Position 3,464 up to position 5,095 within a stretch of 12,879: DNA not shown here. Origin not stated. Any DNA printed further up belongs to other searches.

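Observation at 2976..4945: Translationally coupled zinc-ribbon protein and FinO/ProQ-like RNA chaperone operon, with a candidate terminator-ended RNA nearby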

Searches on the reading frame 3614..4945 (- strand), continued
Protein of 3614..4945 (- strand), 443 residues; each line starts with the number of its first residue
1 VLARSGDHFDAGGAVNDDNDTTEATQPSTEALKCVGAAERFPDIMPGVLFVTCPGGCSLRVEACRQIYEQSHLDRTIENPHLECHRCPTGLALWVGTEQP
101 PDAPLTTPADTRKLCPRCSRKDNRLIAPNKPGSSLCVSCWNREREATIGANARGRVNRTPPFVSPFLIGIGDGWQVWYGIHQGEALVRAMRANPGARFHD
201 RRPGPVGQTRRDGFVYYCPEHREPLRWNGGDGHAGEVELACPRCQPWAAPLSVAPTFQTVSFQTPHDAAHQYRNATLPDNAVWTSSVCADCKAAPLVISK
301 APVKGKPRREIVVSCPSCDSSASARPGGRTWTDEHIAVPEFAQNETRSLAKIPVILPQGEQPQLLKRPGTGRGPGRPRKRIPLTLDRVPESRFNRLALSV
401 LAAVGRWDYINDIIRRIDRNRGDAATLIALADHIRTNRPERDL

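Call 68: find_related_loci(query=A4, collection=genome_contigs, flank=6000)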
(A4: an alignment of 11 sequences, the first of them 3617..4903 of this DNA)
Query A4 (429 aa) in genome_contigs; peptide patterns used: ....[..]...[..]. (x = any residue, [..] = any of these).
57 stretches matched a pattern; 54 encode a relative of the query (tblastn E <= 1e-3); 52 distinct loci.
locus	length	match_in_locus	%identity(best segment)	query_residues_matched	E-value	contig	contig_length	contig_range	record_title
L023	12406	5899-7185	96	1-429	0e+0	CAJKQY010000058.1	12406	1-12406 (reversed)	MAG TPA_asm: uncultured Collinsella sp. isolate ERR1305883-bin.8 genome assembly, contig: NODE_3630_length_12406_cov_9.6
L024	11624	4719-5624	32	5-307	5e-29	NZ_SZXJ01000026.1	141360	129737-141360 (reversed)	Citrobacter sp. wls619 contig14, whole genome shotgun sequence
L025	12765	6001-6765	26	64-311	2e-12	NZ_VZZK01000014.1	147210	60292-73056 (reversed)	Methylobacterium soli strain YIM 48816 Scaffold14, whole genome shotgun sequence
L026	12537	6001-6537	31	70-218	3e-12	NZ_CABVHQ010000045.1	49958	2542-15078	Pseudomonas fluorescens isolate PS691, whole genome shotgun sequence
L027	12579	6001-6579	32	25-208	2e-16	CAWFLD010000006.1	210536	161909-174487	MAG: uncultured Alphaproteobacteria bacterium isolate MFD01721.bin.2.202 genome assembly, contig: contig_19210, whole ge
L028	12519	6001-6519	31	70-212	3e-11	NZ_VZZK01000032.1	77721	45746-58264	Methylobacterium soli strain YIM 48816 Scaffold32, whole genome shotgun sequence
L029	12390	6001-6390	35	70-190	5e-11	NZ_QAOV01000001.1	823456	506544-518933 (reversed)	Pseudomonas sp. GV085 Ga0189755_101, whole genome shotgun sequence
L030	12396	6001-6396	35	68-190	8e-11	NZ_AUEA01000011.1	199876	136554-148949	Pseudomonas cremoricolorata DSM 17059 = NBRC 16634 strain DSM 17059 H618DRAFT_scaffold00010.10_C, whole genome shotgun s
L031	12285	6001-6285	37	96-190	2e-10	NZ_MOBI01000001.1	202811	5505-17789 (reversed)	Pseudomonas brassicacearum strain 37D10 37D10_contig_1, whole genome shotgun sequence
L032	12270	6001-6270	37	44-140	3e-10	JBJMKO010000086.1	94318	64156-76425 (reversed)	MAG: Solirubrobacterales bacterium isolate H1_16_all_fractions_metab_48_68_21 k255_3345809, whole genome shotgun sequenc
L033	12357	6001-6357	31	27-156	6e-10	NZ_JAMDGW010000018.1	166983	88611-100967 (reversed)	Pseudomonas sp. TNT2022 ID642 642_S2_L001_R1_001_contig_18, whole genome shotgun sequence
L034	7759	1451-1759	32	27-140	8e-10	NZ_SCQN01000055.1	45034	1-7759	MAG: Castellaniella sp. isolate FW021_bin.21 FW021_bin.21-62460, whole genome shotgun sequence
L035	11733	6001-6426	34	35-181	1e-9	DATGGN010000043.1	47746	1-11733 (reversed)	MAG TPA_asm: Rhizomicrobium sp. isolate SMAG_U9755 k141_585342, whole genome shotgun sequence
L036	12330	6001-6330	32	43-159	5e-9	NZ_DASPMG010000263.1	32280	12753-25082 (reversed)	MAG: Azospirillum sp. isolate SMAG_U12086 k141_173562, whole genome shotgun sequence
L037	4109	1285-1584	36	31-141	5e-9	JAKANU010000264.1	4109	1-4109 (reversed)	MAG: Proteobacteria bacterium isolate WY5.bin97 NODE_47022_length_4109_cov_0.969111, whole genome shotgun sequence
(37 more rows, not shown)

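Call 74: search_protein_families(library=pfam, alignment_id=A5, max_evalue=0.001)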
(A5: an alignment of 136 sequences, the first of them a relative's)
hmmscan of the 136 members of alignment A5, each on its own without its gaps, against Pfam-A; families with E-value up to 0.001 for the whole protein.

A. member 1, L024:4429-4761:- (110 aa): 0 families

B. families by the number of members that match (of 136 scanned): 44 families (the first 25 are shown)
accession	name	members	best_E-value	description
PF00589.27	Phage_integrase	2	9.4e-27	Phage integrase family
PF14279.12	HNH_5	2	1.2e-12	HNH endonuclease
PF05958.17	tRNA_U5-meth_tr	1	9.3e-193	tRNA (Uracil-5-)-methyltransferase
PF05272.17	VapE-like_dom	1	1.3e-61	Virulence-associated protein E-like domain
PF01695.23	IstB_IS21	1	1.1e-60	IstB-like ATP binding protein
PF03837.19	RecT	1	2.4e-34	RecT family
PF07105.16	DUF1367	1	2.9e-33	Protein of unknown function (DUF1367)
PF20081.4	DUF6475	1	1.4e-30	Domain of unknown function (DUF6475)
PF03374.19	ANT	1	8.7e-25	Phage antirepressor protein KilAC domain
PF13472.12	Lipase_GDSL_2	1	5.5e-23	GDSL-like Lipase/Acylhydrolase family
PF04383.19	KilA-N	1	8.6e-21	KilA-N domain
PF01555.25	N6_N4_Mtase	1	1.8e-20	DNA methylase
PF03544.19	TonB_C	1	1.3e-15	Gram-negative bacterial TonB protein C-terminal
PF09361.15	Phasin_2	1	3.3e-14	Phasin protein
PF24751.1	DUF7696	1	6e-14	Family of unknown function (DUF7696)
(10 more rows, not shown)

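Call 75: get_annotated_region(hit=H48, flank=1500)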
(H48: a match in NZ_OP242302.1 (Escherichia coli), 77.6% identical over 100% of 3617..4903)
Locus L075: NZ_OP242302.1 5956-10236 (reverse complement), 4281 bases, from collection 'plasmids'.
description: Escherichia coli strain LA243 plasmid pLAO97, complete sequence
organism: Escherichia coli (NCBI taxid 562)
taxonomy: Bacteria; Pseudomonadota; Gammaproteobacteria; Enterobacterales; Enterobacteriaceae; Escherichia; Escherichia coli
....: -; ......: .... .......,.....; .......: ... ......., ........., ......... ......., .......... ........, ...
typing (MOB-suite, as given by PLSDB): non-mobilizable
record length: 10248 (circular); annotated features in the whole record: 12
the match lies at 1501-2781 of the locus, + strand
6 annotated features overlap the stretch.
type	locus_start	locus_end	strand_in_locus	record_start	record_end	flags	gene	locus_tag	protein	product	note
CDS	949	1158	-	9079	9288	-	-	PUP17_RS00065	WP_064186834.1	hypothetical protein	-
CDS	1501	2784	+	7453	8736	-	-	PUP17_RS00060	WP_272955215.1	hypothetical protein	-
CDS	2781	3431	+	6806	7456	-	-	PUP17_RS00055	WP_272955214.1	ProQ/FINO family protein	-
CDS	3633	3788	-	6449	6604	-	-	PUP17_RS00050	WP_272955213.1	hypothetical protein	-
CDS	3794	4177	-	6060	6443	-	-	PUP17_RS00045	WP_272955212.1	hypothetical protein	-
CDS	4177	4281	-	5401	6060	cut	-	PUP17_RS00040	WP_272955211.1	hypothetical protein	-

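Call 76: get_annotated_region(hit=H49, flank=1500)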
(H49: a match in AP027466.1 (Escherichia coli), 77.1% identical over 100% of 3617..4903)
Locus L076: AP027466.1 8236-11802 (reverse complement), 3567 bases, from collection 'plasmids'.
description: Escherichia coli 15.01CC plasmid p15.01CC_1 DNA, complete sequence
organism: Escherichia coli (NCBI taxid 562)
taxonomy: Bacteria; Pseudomonadota; Gammaproteobacteria; Enterobacterales; Enterobacteriaceae; Escherichia; Escherichia coli
host: -; source: Homo sapiens,whole organism,feces; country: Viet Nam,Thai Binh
typing (MOB-suite, as given by PLSDB): non-mobilizable
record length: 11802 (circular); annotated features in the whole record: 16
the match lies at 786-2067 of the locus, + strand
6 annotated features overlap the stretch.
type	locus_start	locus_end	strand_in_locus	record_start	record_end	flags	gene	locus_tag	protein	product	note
CDS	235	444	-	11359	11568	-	-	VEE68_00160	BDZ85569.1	hypothetical protein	-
CDS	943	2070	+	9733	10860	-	-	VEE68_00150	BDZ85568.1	hypothetical protein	-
CDS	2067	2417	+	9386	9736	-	-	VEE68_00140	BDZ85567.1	hypothetical protein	-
CDS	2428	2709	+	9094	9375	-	-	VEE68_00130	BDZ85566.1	hypothetical protein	-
CDS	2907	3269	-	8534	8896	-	-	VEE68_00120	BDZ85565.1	hypothetical protein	-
CDS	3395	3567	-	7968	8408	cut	-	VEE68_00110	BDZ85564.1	hypothetical protein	-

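Call 77: get_annotated_region(hit=H32, flank=1500)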
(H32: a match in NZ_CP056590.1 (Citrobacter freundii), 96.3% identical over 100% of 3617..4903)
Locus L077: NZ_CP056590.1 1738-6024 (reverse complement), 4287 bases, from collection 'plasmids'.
description: Citrobacter freundii strain RHBSTW-00355 plasmid pRHBSTW-00355_5, complete sequence
organism: Citrobacter freundii (NCBI taxid 546)
taxonomy: Bacteria; Pseudomonadota; Gammaproteobacteria; Enterobacterales; Enterobacteriaceae; Citrobacter; Citrobacter freundii
host: -; source: culture,Freshwater sample from downstream of wastewater treatment plant; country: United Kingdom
typing (MOB-suite, as given by PLSDB): non-mobilizable
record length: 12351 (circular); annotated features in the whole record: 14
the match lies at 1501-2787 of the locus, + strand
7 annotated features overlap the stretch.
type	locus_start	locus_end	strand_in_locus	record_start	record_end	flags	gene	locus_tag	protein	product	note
CDS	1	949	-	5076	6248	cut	-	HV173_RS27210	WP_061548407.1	hypothetical protein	-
CDS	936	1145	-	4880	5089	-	-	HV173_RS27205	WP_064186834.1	hypothetical protein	-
CDS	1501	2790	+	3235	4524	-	-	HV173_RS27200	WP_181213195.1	hypothetical protein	-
CDS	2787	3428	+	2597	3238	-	-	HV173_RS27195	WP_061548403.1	ProQ/FINO family protein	-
CDS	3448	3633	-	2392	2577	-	-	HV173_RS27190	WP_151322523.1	hypothetical protein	-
CDS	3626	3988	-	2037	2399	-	-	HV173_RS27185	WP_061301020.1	hypothetical protein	-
CDS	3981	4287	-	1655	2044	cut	-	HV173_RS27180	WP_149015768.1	hypothetical protein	-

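Call 78: get_annotated_region(hit=H35, flank=1500)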
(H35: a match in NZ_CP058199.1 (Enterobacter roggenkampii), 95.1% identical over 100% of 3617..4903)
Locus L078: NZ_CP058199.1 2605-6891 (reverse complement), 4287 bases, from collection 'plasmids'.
description: Enterobacter roggenkampii strain RHBSTW-00002 plasmid pRHBSTW-00002_4, complete sequence
organism: Enterobacter roggenkampii (NCBI taxid 1812935)
taxonomy: Bacteria; Pseudomonadota; Gammaproteobacteria; Enterobacterales; Enterobacteriaceae; Enterobacter; Enterobacter roggenkampii
host: -; source: culture,Wastewater influent sample; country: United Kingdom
typing (MOB-suite, as given by PLSDB): non-mobilizable
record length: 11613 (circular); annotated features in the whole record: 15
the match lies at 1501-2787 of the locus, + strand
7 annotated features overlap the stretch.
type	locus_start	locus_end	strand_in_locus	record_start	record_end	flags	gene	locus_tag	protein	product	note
CDS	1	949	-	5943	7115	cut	-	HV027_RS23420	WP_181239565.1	hypothetical protein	-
CDS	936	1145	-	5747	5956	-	-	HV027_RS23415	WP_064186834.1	hypothetical protein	-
CDS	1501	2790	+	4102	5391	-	-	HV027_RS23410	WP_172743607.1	hypothetical protein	-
CDS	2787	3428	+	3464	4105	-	-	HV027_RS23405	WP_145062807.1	ProQ/FINO family protein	-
CDS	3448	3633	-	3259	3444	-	-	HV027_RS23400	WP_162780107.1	hypothetical protein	-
CDS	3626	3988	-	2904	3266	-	-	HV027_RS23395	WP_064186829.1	hypothetical protein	-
CDS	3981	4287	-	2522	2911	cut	-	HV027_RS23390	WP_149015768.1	hypothetical protein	-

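Call 79: get_annotated_region(hit=H41, flank=1500)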
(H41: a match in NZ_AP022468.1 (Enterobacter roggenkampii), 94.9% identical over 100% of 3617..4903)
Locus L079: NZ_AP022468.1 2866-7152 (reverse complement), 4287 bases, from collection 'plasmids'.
description: Enterobacter roggenkampii strain STW0522-66 plasmid pSTW0522-66-3, complete sequence
organism: Enterobacter roggenkampii (NCBI taxid 1812935)
taxonomy: Bacteria; Pseudomonadota; Gammaproteobacteria; Enterobacterales; Enterobacteriaceae; Enterobacter; Enterobacter roggenkampii
host: -; source: -; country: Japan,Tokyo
typing (MOB-suite, as given by PLSDB): non-mobilizable
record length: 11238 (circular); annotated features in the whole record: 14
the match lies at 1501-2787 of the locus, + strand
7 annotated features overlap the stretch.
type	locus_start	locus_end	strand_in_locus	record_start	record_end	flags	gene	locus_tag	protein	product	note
CDS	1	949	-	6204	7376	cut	-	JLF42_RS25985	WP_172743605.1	hypothetical protein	-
CDS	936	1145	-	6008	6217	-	-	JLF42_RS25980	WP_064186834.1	hypothetical protein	-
CDS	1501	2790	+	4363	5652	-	-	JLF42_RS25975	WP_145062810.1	hypothetical protein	-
CDS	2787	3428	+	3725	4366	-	-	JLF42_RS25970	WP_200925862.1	ProQ/FINO family protein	-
CDS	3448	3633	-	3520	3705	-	-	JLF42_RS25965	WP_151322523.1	hypothetical protein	-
CDS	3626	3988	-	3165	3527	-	-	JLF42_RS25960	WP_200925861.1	hypothetical protein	-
CDS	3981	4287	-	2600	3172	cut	-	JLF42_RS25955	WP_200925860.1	hypothetical protein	-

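Call 89: find_related_loci(query=A4, collection=viral_contigs, flank=6000)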
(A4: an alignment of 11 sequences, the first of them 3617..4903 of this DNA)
Query A4 (429 aa) in viral_contigs; peptide patterns used: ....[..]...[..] (x = any residue, [..] = any of these).
94 stretches matched a pattern; 71 encode a relative of the query (tblastn E <= 1e-3); 71 distinct loci.
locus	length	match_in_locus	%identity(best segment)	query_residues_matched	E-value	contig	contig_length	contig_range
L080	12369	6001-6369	33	13-144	3e-12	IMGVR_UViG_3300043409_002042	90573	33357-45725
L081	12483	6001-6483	31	44-207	5e-12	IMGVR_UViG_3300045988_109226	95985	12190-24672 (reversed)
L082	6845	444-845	32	27-178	7e-12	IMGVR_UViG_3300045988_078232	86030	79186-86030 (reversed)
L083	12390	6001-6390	33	44-179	2e-11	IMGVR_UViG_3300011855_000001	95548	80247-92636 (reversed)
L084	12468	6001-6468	31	31-191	4e-11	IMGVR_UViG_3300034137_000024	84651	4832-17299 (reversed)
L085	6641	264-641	33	33-172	9e-11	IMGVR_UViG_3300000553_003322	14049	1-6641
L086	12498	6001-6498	30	27-196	1e-10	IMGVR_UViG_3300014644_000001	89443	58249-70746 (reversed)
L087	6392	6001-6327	33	29-151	1e-9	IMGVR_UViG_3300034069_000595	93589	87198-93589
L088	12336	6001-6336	33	21-141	1e-9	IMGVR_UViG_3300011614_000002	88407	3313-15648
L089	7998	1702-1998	35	36-140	4e-9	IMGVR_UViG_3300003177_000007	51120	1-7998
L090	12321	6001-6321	33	44-161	6e-9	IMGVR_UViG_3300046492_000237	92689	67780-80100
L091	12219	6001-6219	42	69-149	7e-9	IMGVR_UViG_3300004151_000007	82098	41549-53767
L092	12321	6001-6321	33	44-161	9e-9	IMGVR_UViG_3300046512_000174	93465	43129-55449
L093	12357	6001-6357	34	21-148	1e-8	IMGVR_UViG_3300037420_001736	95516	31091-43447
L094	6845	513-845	33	29-153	2e-8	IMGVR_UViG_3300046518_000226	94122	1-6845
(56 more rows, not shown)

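Call 92: search_solved_structures(query=A4, max_evalue=1)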
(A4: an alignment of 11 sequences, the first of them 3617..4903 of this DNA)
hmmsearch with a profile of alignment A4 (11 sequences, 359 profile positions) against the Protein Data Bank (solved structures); distinct sequences matched with E-value up to 1: 4.
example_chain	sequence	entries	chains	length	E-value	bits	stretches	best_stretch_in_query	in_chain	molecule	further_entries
2ct7_A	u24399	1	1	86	0.057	15.8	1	56-100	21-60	RING finger protein 31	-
9e6q_Ad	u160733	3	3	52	0.09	15.1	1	84-123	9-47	Large ribosomal subunit protein eL37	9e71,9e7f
6cuk_A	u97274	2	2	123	0.94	11.8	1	66-108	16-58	Cytochrome c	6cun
36ro_B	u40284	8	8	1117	0.97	11.7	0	248-296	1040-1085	DNA-directed RNA polymerase subunit beta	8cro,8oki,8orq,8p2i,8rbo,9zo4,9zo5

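Call 93: search_protein_families(library=padloc, proteins=[window:3617-4903:-], max_evalue=0.01)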
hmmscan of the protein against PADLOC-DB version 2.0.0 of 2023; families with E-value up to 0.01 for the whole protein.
window:3617-4903:- (429 aa): 0 families
